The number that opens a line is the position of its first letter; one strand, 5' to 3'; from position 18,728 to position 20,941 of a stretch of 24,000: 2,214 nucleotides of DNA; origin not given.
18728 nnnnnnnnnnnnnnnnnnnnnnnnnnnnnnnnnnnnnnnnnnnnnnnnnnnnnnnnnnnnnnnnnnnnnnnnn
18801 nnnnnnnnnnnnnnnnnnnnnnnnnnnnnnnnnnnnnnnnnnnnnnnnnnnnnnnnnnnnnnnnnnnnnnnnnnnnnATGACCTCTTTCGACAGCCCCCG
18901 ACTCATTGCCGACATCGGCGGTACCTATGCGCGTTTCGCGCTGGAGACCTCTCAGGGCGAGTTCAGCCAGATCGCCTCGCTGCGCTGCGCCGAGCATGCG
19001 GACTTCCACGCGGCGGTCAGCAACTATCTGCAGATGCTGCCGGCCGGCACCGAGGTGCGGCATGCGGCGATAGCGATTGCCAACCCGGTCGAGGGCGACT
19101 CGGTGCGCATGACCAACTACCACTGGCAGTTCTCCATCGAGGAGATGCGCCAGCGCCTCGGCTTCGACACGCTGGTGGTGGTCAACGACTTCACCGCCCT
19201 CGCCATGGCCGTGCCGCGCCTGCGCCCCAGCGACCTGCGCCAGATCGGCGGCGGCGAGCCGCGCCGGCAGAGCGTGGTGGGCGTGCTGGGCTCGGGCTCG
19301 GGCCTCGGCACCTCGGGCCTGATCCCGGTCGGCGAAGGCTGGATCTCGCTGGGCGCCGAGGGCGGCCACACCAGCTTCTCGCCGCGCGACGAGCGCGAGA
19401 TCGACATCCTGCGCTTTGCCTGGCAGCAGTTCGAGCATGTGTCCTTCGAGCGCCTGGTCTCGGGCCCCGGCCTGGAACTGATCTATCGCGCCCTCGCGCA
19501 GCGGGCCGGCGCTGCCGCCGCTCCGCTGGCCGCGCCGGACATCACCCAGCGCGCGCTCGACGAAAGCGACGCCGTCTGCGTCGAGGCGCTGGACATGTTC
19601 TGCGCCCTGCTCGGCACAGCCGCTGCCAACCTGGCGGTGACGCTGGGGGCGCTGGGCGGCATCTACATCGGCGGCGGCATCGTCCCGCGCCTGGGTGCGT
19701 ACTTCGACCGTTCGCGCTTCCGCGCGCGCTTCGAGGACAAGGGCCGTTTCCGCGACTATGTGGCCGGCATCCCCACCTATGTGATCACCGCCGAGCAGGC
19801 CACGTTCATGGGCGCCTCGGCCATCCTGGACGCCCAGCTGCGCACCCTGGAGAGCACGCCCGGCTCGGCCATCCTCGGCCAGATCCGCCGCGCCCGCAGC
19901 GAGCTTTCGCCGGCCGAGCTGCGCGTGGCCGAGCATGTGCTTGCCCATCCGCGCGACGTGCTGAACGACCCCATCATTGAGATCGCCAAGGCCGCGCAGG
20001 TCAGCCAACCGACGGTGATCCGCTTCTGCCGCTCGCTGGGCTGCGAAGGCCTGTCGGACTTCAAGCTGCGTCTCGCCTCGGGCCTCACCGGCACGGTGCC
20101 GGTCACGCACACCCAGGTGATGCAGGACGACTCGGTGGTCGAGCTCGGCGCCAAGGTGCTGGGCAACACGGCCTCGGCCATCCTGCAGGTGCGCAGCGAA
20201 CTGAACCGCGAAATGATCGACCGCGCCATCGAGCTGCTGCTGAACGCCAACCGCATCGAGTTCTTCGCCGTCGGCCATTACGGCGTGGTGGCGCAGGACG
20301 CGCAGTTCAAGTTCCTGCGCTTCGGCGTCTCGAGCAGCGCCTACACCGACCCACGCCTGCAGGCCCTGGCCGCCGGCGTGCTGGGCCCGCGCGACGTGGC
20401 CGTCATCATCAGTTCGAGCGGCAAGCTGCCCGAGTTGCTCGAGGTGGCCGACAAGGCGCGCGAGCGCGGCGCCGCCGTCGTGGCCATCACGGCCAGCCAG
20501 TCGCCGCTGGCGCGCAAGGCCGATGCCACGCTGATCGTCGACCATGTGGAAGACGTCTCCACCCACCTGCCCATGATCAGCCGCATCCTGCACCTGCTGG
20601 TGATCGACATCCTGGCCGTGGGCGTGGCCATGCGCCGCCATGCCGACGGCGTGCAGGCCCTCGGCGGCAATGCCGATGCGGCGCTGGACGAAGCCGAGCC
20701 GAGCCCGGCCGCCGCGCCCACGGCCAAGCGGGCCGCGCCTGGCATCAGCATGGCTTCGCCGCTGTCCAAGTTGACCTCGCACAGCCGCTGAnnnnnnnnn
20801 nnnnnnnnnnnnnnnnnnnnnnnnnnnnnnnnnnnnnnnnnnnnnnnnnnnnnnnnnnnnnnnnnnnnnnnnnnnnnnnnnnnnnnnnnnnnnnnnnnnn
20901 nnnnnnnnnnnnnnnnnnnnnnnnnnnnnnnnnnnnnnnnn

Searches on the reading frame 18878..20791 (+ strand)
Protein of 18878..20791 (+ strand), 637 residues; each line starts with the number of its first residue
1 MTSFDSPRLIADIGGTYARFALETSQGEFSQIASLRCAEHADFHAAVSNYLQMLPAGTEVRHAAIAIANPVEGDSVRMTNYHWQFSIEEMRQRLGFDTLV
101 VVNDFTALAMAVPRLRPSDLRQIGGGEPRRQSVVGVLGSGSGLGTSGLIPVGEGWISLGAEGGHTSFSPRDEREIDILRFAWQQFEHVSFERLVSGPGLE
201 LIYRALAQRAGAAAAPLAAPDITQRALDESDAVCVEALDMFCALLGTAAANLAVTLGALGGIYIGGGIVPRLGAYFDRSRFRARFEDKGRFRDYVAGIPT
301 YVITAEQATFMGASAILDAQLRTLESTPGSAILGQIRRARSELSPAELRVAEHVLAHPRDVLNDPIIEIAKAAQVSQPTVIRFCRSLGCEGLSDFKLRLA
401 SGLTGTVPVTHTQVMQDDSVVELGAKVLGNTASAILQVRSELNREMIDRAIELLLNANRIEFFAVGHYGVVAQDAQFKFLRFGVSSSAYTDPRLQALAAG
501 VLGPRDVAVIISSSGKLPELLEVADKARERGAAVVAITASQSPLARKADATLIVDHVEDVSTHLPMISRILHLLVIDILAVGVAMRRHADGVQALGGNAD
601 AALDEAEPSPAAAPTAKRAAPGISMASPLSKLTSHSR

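Call 5: search_protein_families(library=pfam, proteins=[window:18878-20791:+])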
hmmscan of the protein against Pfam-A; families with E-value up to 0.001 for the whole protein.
window:18878-20791:+ (637 aa): 4 families
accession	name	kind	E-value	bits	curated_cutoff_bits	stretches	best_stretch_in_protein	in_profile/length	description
PF02685.22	Glucokinase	-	8.6e-112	373.6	22.1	1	9-318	1-312/314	Glucokinase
PF01418.23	HTH_6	-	1.3e-18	67.2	28.3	1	332-402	3-73/77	Helix-turn-helix domain, rpiR family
PF01380.27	SIS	-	3.7e-16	59.5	25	1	454-580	2-129/131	SIS domain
PF13580.11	SIS_2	-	4.3e-06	27.2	27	1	502-538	101-137/138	SIS domain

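Call 6: search_protein_families(library=ncbifam, proteins=[window:18878-20791:+])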
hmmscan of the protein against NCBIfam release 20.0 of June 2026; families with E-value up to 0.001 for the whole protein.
window:18878-20791:+ (637 aa): 19 families
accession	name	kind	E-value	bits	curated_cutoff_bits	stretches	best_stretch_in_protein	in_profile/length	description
NF010701.0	PRK14101.1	equivalog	2.5e-244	812.3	920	1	5-590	17-601/638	bifunctional transcriptional regulator/glucokinase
NF001416.0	PRK00292.1-3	equivalog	4e-124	414.1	383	1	6-322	11-336/339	glucokinase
NF001414.0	PRK00292.1-1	equivalog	2.2e-95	319.7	502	1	9-321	6-317/321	glucokinase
TIGR00749.1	glk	equivalog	1.9e-94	316.5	225.45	1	9-313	1-314/315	glucokinase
NF001415.0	PRK00292.1-2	equivalog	1.7e-80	270.8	333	1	9-319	5-343/346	glucokinase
NF008451.0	PRK11302.1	subfamily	1.1e-69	235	296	1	332-590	3-261/286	transcriptional regulator HexR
NF001417.0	PRK00292.1-4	equivalog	1.9e-67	227.4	468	1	3-316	10-323/342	glucokinase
NF009073.0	PRK12408.1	subfamily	1.7e-64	218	240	1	9-314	19-329/338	glucokinase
NF040776.2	AlsR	equivalog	5.5e-42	143.6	400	1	331-590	3-263/279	transcriptional repressor AlsR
NF008458.0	PRK11337.1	equivalog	1.2e-41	142.6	378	1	328-587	12-272/293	MurR/RpiR family transcriptional regulator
NF008590.0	PRK11557.1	equivalog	1.5e-26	93.5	355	1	334-580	5-256/282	MurR/RpiR family transcriptional regulator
NF012026.0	PRK15482.1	equivalog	2.9e-23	82.8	408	1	333-589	4-268/285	HTH-type transcriptional regulator MurR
TIGR03127.2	RuMP_HxlB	equivalog_domain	3.5e-10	40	160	1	435-556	8-125/178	6-phospho-3-hexuloisomerase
NF041755.1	RuMP_HxlAB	equivalog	2.3e-08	33.4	500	1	432-566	221-353/391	bifunctional 3-hexulose-6-phosphate synthase/6-phospho-3-hexuloisomerase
NF002805.0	PRK02947.1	subfamily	4.4e-08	32.6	135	1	501-542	104-145/247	sugar isomerase domain-containing protein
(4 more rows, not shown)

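Call 41: find_related_loci(query=window:18878-20791:+, collection=genome_contigs, flank=3000)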
Query window:18878-20791:+ (637 aa) in genome_contigs; peptide patterns used: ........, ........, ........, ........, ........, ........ (x = any residue, [..] = any of these).
559 stretches matched a pattern; 502 encode a relative of the query (tblastn E <= 1e-3); the best 80 are kept; 80 distinct loci.
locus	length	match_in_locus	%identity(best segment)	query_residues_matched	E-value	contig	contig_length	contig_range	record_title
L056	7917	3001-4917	81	1-637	0e+0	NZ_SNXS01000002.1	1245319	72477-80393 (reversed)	Roseateles toxinivorans strain DSM 16998 Ga0244532_102, whole genome shotgun sequence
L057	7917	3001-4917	81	1-637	0e+0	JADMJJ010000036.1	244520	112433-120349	MAG: Burkholderiaceae bacterium isolate MAG_28 NODE_65_length_244520_cov_60.347277, whole genome shotgun sequence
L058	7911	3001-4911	82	1-637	0e+0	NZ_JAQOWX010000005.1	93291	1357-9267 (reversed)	Paucibacter sp. XJ19-41 scaffold5, whole genome shotgun sequence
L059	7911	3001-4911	82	1-637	0e+0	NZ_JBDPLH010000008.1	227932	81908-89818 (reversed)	Roseateles cavernae strain YIM B04394 Scaffold8, whole genome shotgun sequence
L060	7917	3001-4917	80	1-637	0e+0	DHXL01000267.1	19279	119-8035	MAG TPA_asm: Oxalobacteraceae bacterium UBA5157 UBA5157_contig_11865, whole genome shotgun sequence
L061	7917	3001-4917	78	1-637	0e+0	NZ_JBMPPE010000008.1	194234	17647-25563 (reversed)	Undibacterium sp. RuTC16W NODE_8_length_194234_cov_74.643624, whole genome shotgun sequence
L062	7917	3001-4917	78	1-637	0e+0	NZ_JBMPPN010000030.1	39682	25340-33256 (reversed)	Undibacterium sp. Xuan67W NODE_30_length_39682_cov_53.676021_30, whole genome shotgun sequence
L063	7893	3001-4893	81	1-637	0e+0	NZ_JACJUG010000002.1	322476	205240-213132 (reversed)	Mitsuaria sp. WAJ17 NODE_2_length_322476_cov_33.884479, whole genome shotgun sequence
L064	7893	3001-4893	81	1-637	0e+0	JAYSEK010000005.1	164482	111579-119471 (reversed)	MAG: Burkholderiaceae bacterium isolate ZZ2_ZZA248_bin.48 NODE_103_length_164482_cov_152.504455, whole genome shotgun se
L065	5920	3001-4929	78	1-637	0e+0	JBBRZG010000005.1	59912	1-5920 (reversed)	MAG: Burkholderiales bacterium isolate metawrap_la5_28 metawrap_la5_28_K_251364_L_59912_cov_20.0676, whole genome shotgu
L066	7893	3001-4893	81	1-637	0e+0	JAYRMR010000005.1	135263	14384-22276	MAG: Burkholderiaceae bacterium isolate XM2_XAASGE2bin.6 NODE_132_length_135263_cov_3.889378, whole genome shotgun seque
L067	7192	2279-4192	78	1-637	0e+0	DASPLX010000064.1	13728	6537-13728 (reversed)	MAG TPA_asm: Paucimonas sp. isolate SMAG_U12076 k141_201511, whole genome shotgun sequence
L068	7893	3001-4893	80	1-637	0e+0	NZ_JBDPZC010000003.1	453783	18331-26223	Roseateles flavus strain 2.12 contig3, whole genome shotgun sequence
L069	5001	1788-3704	78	1-637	0e+0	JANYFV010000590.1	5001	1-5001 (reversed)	MAG: Undibacterium sp. isolate 339R_metabinner_88_sub 339R_k141_1786207, whole genome shotgun sequence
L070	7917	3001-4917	78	1-637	0e+0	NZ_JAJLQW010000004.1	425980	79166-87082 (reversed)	Undibacterium sp. Jales W-56 4, whole genome shotgun sequence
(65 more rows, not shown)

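Call 53: search_solved_structures(query=window:18878-20791:+, max_evalue=0.00001, show_alignments=2)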
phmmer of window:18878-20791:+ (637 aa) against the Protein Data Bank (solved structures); distinct sequences matched with E-value up to 0.00001: 16.
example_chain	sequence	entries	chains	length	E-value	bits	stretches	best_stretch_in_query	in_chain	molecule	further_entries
9duc_A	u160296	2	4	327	1.2e-79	271.5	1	8-318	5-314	Glucokinase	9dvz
9yrs_A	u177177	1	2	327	1.2e-79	271.5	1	8-318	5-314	Glucokinase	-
1q18_A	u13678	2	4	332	1.3e-79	271.4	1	8-318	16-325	Glucokinase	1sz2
9pyu_A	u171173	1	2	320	1.4e-79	271.3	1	9-318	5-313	Glucokinase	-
8k3b_A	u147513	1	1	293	3.6e-63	217.1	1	332-595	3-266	MurR/RpiR family transcriptional regulator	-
8ju9_A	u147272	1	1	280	4.5e-63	216.8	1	332-594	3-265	Probable transcriptional regulator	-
3vpz_A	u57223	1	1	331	6.9e-55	189.8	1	4-317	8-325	Glucokinase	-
4ivn_A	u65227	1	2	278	1.4e-21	79.8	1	338-583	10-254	Transcriptional regulator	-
7en5_A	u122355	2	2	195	2.2e-14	56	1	415-592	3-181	HTH-type transcriptional regulator MurR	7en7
7en6_A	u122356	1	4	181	3.8e-14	55.2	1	415-585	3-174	HTH-type transcriptional regulator MurR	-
2o3f_A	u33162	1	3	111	2.8e-12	49.1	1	330-435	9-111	Putative HTH-type transcriptional regulator ybbH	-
8tx9_A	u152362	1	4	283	8.9e-12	47.4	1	344-574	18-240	MurR/RpiR family transcriptional regulator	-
8v4v_B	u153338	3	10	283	2.8e-11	45.7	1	346-574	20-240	Phosphosugar-binding transcriptional regulator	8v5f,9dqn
8txl_A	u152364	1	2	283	1.9e-10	43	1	346-574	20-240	Phosphosugar-binding transcriptional regulator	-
3etn_A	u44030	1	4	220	1.5e-06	30.1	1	422-585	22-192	putative phosphosugar isomerase involved in capsule formation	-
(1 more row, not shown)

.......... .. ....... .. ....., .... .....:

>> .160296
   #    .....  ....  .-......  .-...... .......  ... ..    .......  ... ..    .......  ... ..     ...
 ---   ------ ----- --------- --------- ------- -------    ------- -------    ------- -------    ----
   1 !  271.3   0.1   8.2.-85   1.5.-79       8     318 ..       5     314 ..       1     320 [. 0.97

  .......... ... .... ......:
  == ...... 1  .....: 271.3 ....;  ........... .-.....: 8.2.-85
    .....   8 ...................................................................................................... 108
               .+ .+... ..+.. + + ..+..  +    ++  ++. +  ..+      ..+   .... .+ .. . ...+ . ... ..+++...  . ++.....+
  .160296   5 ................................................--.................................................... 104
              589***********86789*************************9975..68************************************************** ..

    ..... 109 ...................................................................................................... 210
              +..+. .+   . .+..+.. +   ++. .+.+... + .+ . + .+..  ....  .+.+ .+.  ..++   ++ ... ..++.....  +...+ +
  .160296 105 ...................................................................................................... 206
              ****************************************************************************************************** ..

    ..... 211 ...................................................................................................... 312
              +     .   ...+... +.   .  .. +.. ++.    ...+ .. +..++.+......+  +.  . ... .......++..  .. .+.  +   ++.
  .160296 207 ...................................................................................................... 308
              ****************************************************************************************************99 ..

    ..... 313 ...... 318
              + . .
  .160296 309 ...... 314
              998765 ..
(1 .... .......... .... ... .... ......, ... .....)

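Call 73: find_homologous_proteins(query=window:18878-20791:+, max_evalue=1e-50)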
Query window:18878-20791:+ (637 aa): 3816 proteins with E <= 1e-50 among 8000 candidates; the best 120 are listed.
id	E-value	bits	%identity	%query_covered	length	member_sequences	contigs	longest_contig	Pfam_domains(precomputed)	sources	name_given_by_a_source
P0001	0.0e+0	1311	94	100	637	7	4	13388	PF01380.28,PF01418.24,PF13580.12,PF02685.23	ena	-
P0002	0.0e+0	1257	91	100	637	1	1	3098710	PF01380.28,PF01418.24,PF13580.12,PF02685.23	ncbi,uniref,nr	ncbi:glucokinase [Pelomonas sp. SE-A7]|uniref:glucokinase n=1 Tax=Pelomonas sp. SE-A7 TaxID=3054953 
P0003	0.0e+0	1132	82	100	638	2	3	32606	PF01380.28,PF01418.24,PF13580.12,PF02685.23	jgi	-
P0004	0.0e+0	1127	81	100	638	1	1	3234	PF01380.28,PF01418.24,PF13580.12,PF02685.23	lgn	-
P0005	0.0e+0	1125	81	100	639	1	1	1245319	PF01380.28,PF01418.24,PF13580.12,PF02685.23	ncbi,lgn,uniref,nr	ncbi:glucokinase [Roseateles toxinivorans]|uniref:Glucokinase n=1 Tax=Roseateles toxinivorans TaxID=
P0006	0.0e+0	1122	81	100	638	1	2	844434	PF01380.28,PF01418.24,PF13580.12,PF02685.23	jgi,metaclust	metaclust:\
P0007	0.0e+0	1120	81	100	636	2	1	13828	PF01380.28,PF01418.24,PF13580.12,PF02685.23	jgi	-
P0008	0.0e+0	1120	81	100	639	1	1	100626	PF01380.28,PF01418.24,PF13580.12,PF02685.23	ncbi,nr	ncbi:MAG: glucokinase [Burkholderiaceae bacterium]|nr:glucokinase [Burkholderiaceae bacterium]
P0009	0.0e+0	1120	81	100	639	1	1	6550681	PF01380.28,PF01418.24,PF13580.12,PF02685.23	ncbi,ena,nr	nr:glucokinase [uncultured Roseateles sp.]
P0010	0.0e+0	1119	81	100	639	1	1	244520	PF01380.28,PF01418.24,PF13580.12,PF02685.23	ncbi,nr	ncbi:MAG: glucokinase [Burkholderiaceae bacterium]|nr:glucokinase [Burkholderiaceae bacterium]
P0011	0.0e+0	1119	81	100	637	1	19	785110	PF01380.28,PF01418.24,PF13580.12,PF02685.23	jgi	-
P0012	0.0e+0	1119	81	100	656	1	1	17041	PF01380.28,PF01418.24,PF13580.12,PF02685.23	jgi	-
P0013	0.0e+0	1118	82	100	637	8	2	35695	PF01380.28,PF01418.24,PF02685.23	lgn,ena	-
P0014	0.0e+0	1117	81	100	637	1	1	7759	PF01380.28,PF01418.24,PF13580.12,PF02685.23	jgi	-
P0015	0.0e+0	1117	81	100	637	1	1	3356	PF01380.28,PF01418.24,PF13580.12,PF02685.23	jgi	jgi:glucokinase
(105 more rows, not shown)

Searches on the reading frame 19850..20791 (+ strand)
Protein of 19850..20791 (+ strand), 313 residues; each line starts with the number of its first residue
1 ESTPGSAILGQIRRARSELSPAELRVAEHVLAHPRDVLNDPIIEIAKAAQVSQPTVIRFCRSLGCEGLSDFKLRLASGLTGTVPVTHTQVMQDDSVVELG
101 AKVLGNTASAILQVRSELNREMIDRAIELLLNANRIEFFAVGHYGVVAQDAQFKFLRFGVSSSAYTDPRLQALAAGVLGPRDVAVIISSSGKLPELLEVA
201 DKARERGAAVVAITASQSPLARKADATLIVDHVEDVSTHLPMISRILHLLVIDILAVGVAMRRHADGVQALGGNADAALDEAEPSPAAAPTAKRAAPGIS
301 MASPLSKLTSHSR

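Call 55: search_solved_structures(query=window:19850-20791:+, max_evalue=1e-20, show_alignments=2)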
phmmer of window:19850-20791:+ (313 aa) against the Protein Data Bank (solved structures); distinct sequences matched with E-value up to 1e-20: 3.
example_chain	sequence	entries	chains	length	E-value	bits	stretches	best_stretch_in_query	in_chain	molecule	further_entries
8k3b_A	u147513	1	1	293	7e-64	219.2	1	8-271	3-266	MurR/RpiR family transcriptional regulator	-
8ju9_A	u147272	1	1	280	8.7e-64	218.9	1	8-270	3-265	Probable transcriptional regulator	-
4ivn_A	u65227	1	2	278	5e-22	81.9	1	14-259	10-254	Transcriptional regulator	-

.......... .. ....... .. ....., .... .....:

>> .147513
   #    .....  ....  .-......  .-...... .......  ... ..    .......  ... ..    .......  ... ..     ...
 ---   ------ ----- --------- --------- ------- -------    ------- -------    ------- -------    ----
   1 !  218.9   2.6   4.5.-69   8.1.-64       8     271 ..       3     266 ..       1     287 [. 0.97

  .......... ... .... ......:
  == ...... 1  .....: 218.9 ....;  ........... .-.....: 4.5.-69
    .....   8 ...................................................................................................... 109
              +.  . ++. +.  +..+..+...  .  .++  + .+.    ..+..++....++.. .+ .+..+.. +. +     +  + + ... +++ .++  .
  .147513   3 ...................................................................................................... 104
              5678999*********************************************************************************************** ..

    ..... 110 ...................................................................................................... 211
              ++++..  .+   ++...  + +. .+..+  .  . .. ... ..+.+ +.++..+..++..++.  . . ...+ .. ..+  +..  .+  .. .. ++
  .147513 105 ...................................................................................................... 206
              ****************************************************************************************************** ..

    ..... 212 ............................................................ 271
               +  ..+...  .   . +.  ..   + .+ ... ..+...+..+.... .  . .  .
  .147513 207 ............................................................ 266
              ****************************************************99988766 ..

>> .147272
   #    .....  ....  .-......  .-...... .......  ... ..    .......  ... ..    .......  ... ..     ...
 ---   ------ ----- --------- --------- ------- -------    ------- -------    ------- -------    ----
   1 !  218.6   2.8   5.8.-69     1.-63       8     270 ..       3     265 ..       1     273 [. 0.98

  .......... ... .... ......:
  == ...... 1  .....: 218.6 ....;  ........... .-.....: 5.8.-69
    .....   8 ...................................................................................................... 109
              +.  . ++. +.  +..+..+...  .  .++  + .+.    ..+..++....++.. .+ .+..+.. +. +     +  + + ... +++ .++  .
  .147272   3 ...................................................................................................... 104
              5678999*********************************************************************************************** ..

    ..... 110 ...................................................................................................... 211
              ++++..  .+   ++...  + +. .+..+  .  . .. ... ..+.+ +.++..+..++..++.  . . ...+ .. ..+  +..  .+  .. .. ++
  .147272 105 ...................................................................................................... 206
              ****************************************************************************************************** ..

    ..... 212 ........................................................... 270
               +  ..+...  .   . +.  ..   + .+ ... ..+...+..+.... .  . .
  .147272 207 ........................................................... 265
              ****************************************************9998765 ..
